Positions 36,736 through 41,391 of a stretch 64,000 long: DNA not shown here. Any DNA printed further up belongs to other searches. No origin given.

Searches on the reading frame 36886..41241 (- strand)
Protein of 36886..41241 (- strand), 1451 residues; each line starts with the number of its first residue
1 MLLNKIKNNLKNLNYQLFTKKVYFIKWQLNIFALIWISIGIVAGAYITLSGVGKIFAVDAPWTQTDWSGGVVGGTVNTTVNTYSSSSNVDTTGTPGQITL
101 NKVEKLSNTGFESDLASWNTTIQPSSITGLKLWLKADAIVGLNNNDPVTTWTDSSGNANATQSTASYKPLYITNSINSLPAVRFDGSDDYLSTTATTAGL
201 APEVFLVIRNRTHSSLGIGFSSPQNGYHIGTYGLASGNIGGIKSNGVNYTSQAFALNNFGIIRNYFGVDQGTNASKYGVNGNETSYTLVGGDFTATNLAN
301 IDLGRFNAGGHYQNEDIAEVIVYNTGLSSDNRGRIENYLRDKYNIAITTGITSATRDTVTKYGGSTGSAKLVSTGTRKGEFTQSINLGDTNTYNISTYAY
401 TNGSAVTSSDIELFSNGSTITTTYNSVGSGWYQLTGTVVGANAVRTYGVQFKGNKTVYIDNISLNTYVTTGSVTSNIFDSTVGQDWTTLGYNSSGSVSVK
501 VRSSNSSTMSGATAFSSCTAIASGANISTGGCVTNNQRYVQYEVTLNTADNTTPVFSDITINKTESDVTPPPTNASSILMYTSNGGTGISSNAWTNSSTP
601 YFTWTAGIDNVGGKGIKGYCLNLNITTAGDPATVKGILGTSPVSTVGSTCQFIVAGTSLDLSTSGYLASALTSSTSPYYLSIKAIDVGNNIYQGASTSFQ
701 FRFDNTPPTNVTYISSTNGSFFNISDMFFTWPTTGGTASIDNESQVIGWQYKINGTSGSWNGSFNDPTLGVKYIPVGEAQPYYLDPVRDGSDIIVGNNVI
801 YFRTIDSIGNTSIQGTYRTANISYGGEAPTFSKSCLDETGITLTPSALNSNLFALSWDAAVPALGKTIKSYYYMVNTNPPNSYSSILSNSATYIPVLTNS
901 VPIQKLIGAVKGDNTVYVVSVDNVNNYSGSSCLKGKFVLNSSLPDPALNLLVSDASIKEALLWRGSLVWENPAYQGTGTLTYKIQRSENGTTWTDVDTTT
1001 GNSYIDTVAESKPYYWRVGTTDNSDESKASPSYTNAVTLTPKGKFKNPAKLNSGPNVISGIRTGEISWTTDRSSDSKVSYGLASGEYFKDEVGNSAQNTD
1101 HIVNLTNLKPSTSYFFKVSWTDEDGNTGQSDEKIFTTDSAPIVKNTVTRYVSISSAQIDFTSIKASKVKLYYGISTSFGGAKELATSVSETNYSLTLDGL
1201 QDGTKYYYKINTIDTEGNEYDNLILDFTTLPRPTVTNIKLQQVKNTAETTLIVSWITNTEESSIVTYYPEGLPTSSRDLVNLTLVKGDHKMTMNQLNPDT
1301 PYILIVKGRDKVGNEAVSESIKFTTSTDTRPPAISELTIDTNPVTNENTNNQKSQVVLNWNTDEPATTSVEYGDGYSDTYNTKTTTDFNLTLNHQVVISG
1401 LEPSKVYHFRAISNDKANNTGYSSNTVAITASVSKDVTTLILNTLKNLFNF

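Call 34: search_protein_families(library=pfam, proteins=[window:36886-41241:-], max_evalue=0.00001)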
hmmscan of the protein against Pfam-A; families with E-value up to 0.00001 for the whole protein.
window:36886-41241:- (1451 aa): 3 families
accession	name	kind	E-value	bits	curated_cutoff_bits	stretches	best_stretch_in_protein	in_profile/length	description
PF16656.11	Pur_ac_phosph_N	-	7.1e-18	65.4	30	2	1066-1137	17-93/93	Purple acid Phosphatase, N-terminal domain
PF00041.27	fn3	-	8.7e-09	35.9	25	0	1242-1323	7-83/84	Fibronectin type III domain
PF16655.11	PhoD_N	-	4.5e-06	27.6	30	0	1352-1421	26-86/90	PhoD-like phosphatase, N-terminal domain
